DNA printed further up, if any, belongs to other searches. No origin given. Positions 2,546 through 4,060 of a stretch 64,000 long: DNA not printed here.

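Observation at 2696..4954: ATP-grasp ligase fused to an FMN alpha-hydroxy-acid oxidase with a four-Cys linker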

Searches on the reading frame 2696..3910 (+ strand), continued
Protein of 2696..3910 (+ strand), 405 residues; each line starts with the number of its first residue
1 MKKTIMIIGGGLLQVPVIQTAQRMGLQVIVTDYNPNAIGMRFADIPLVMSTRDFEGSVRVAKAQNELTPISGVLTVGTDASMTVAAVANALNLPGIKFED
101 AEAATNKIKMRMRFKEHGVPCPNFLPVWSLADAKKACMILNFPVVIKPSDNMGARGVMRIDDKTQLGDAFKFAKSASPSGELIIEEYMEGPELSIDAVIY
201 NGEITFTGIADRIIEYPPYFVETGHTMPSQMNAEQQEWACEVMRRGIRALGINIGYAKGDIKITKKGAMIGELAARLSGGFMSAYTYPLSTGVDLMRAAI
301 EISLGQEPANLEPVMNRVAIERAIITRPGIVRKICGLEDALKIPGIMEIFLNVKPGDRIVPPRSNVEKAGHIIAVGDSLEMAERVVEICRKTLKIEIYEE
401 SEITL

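Call 75: search_solved_structures(query=window:2696-3910:+, max_evalue=0.00001, show_alignments=1)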
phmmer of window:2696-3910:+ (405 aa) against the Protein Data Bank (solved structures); distinct sequences matched with E-value up to 0.00001: 12.
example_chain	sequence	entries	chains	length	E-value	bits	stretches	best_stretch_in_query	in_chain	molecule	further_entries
3vot_A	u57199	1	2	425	2.1e-30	109.2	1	17-379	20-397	L-amino acid ligase, BL00235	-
4dim_A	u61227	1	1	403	3.5e-19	72.2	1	3-388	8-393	Phosphoribosylglycinamide synthetase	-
4wd3_A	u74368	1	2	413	5.3e-17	65.1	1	68-365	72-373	L-amino acid ligase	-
3wo1_A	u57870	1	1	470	1.4e-08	37.4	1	76-300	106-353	Alanine-anticapsin ligase BacD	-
3ax6_A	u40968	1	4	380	1.5e-08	37.3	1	3-395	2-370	Phosphoribosylaminoimidazole carboxylase, ATPase subunit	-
3wnz_A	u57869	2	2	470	2.2e-08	36.7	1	76-297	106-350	Alanine-anticapsin ligase BacD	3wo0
3vmm_A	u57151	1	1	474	2.3e-08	36.7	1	76-297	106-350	Alanine-anticapsin ligase BacD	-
1bxr_A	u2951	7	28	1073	8.5e-08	34.8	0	83-255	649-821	CARBAMOYL-PHOSPHATE SYNTHASE | CARBAMOYL PHOSPHATE SYNTHETASE: LARGE SUBUNIT | CARBAMOYL PHOSPHATE SYNTHETASE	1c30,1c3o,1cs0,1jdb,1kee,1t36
1ce8_A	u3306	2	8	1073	8.5e-08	34.8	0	83-255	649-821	PROTEIN (CARBAMOYL-PHOSPHATE SYNTHASE) | carbamoyl phosphate synthetase large chain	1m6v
8evy_B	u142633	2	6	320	9.9e-08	34.6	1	102-267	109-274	D-alanine--D-alanine ligase B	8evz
30vh_A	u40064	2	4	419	5.5e-07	32.1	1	49-289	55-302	L-amino acid ligase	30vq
1a9x_A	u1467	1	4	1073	1.1e-06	31.1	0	83-255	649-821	CARBAMOYL PHOSPHATE SYNTHETASE (LARGE CHAIN)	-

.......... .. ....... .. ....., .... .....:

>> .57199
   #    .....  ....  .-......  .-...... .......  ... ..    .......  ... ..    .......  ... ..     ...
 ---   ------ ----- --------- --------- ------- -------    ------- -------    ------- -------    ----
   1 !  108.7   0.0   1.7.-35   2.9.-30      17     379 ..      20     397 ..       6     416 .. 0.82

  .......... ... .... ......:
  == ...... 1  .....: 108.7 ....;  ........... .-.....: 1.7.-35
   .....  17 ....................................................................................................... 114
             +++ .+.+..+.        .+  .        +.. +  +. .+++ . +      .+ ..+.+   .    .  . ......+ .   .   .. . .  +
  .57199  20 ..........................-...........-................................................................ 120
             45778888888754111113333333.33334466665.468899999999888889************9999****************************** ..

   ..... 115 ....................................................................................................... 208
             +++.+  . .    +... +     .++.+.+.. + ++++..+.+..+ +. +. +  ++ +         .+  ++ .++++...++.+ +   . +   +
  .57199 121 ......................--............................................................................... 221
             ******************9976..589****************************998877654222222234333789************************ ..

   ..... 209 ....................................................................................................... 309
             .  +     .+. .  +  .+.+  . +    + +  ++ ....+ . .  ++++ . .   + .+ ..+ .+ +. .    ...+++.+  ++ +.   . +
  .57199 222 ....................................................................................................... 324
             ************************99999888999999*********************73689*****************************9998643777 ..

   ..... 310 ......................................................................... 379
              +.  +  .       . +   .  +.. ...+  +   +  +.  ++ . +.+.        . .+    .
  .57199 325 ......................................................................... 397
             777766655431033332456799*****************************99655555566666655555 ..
